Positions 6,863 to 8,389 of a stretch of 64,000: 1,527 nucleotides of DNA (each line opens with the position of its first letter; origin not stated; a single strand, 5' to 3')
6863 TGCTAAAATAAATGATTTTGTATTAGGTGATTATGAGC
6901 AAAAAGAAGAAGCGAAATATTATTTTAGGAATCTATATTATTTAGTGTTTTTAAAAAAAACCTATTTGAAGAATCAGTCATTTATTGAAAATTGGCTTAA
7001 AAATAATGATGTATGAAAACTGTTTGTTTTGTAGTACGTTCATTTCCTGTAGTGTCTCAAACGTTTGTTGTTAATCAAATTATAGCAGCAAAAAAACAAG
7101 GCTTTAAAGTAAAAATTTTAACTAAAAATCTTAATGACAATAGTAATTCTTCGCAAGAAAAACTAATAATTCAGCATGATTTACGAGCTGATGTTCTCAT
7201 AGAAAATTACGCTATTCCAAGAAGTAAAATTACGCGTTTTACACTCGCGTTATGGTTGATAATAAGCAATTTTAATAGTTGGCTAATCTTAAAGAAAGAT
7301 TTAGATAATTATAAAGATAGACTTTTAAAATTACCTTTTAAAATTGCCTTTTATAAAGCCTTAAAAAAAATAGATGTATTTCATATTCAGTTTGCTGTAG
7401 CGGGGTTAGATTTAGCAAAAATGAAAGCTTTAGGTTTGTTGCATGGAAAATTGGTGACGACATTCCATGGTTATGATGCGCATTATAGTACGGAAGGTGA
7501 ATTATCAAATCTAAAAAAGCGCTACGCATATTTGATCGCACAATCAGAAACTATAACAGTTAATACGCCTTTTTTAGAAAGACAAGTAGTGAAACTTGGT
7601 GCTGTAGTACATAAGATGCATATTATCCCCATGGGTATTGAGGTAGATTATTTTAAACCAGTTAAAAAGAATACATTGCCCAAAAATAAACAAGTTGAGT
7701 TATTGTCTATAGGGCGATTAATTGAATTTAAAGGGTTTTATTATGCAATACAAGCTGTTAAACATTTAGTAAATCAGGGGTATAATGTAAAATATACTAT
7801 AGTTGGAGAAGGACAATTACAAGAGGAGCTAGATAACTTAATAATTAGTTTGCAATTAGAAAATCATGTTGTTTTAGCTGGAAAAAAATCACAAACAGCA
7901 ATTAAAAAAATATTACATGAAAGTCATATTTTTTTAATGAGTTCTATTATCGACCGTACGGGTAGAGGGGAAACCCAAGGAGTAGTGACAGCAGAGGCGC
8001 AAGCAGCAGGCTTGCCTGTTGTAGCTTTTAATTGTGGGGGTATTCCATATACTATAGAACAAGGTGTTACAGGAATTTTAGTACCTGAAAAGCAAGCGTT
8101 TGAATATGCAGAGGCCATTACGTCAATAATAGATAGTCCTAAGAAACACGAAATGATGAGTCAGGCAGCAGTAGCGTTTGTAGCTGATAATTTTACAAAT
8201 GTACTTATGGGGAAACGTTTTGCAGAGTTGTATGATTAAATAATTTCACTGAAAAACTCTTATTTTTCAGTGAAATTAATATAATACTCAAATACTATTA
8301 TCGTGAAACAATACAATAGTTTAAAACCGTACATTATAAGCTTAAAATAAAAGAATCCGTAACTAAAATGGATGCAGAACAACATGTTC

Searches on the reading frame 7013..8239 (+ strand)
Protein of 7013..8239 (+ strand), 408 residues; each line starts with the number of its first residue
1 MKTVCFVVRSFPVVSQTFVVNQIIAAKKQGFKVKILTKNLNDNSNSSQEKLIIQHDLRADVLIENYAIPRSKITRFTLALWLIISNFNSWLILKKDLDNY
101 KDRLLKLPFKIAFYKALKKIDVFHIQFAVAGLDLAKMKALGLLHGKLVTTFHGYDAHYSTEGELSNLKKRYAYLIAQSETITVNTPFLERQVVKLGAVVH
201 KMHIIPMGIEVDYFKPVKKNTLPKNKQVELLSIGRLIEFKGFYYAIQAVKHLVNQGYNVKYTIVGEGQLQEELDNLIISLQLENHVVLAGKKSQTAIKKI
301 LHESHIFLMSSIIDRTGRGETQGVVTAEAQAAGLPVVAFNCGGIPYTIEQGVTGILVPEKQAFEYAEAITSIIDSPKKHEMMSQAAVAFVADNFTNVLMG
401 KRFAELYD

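Call 87: search_protein_families(library=pfam, proteins=[window:7013-8239:+])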
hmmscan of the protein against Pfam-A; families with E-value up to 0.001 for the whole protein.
window:7013-8239:+ (408 aa): 4 families
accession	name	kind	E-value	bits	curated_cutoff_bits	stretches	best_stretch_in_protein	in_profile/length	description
PF00534.26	Glycos_transf_1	-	7.3e-36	123.7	26.4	1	219-386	7-169/172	Glycosyl transferases group 1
PF13692.12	Glyco_trans_1_4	-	5.1e-29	101.8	27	1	230-374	4-141/142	Glycosyl transferases group 1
PF13439.12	Glyco_transf_4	-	3.5e-13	50.4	28.5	1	99-212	50-169/170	Glycosyltransferase Family 4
PF20706.3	GT4-conflict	-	2.4e-08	33.8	26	1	199-353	171-325/385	Family 4 Glycosyltransferase in conflict systems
